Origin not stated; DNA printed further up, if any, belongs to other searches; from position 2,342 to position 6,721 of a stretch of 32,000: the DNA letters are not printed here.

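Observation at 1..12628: One MoxR ATPase with four separate MIDAS proteins and two giant exported HEAT/propeller proteins: an expanded Bat-like or MoxR-vWA-propeller system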

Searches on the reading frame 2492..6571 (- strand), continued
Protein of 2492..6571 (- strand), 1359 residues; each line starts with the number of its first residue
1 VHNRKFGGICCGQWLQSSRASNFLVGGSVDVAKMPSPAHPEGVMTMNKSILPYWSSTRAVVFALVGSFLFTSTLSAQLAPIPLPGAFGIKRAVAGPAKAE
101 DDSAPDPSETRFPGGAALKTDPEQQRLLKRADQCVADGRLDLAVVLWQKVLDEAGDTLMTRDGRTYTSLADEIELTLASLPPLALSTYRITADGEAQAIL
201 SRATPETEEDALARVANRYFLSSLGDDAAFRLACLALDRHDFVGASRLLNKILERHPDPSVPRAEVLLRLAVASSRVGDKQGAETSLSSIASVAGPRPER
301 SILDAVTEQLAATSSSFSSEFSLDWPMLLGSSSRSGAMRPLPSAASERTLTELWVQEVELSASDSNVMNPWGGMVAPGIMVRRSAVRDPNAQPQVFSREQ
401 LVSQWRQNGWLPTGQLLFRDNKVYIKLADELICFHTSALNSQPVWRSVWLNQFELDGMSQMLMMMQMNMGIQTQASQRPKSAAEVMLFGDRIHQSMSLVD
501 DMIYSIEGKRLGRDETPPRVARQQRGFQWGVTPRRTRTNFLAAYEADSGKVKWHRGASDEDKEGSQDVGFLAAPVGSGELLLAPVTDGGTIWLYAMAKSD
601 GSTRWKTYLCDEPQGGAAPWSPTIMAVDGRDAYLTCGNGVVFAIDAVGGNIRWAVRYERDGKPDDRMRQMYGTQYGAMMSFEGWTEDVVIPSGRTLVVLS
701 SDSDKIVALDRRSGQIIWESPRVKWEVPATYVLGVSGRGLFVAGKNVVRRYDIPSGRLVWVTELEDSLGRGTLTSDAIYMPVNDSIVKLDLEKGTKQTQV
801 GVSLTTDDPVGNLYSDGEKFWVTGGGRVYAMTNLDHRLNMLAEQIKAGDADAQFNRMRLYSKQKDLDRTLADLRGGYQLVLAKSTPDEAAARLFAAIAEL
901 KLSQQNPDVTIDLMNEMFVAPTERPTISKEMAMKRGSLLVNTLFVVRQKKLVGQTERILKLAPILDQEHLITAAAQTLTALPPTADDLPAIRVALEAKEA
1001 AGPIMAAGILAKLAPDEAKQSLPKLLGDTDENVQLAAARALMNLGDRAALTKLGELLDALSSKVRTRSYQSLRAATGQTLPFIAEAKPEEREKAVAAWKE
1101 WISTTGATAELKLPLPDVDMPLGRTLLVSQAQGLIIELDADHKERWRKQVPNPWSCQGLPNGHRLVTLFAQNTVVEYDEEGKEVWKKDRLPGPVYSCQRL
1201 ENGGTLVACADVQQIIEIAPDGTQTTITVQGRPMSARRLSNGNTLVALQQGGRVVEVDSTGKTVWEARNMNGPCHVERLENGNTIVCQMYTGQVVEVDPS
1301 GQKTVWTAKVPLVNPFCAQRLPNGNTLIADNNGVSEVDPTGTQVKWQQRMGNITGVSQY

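Call 39: search_solved_structures(query=window:2492-6436:-, max_evalue=0.01)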
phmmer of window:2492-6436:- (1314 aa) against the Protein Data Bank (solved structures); distinct sequences matched with E-value up to 0.01: 15.
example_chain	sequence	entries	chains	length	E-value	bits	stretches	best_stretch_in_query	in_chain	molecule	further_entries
4zv6_A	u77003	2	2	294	1.5e-09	39.3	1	960-1015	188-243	AlphaRep-7 | alpha-Rep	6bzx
9sah_A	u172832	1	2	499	1.4e-06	29.6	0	959-1027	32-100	E4-NB2 synthetic fusion protein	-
4xl5_C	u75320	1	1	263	1.6e-06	29.3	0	959-1027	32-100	bGFP-A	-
9rhz_A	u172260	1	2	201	5.6e-06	27.5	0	954-1010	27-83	ALPHAREP bE5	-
8aw4_A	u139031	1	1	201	1.4e-05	26.2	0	951-1021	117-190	ALPHAREP bB-E3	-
6gwc_C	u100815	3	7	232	3e-05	25.1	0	950-1035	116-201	iE5 ALPHAREP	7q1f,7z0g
3no2_A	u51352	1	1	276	5.3e-05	24.3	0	1095-1215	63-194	uncharacterized protein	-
6fsq_A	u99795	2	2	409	7.6e-05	23.8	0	961-1011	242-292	alphaRep A3_bGFPD | A3_bGFPD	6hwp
5dcq_A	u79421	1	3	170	0.00015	22.8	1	934-1032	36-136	artificial repeat proteins (alphaREP3)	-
6gwd_G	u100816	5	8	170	0.0004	21.4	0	960-1021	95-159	iiH5 ALPHAREP | iih5 Alpha Repeating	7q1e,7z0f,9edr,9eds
7p0h_A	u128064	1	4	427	0.00058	20.8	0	959-1025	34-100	Helicobacter pylori ComF fused to an artificial alphaREP crystallization helper (named B2)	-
6ft5_A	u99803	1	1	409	0.0009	20.2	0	961-1028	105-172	alphaRep A3_A3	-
4xvp_D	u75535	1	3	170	0.0011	19.9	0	960-1021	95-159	BGFP-C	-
8aw4_B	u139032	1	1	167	0.0014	19.5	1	942-1026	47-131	ALPHAREP bGFPD-YY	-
6gx7_E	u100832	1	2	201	0.0031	18.4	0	959-1012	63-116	iiiA5 ALPHAREP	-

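Call 75: search_protein_families(library=pfam, alignment_id=A5, max_evalue=0.01)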
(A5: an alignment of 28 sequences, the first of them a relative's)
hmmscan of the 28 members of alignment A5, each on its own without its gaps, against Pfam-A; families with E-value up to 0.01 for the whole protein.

A. member 1, L001:18611-20950:+ (780 aa): 0 families

B. families by the number of members that match (of 28 scanned): 4 families
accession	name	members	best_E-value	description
PF00364.28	Biotin_lipoyl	1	5.7e-08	Biotin-requiring enzyme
PF13779.11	DUF4175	1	1.8e-07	Domain of unknown function (DUF4175)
PF13533.13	Biotin_lipoyl_2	1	1e-06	Biotin-lipoyl like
PF13437.12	HlyD_3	1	0.0023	HlyD family secretion protein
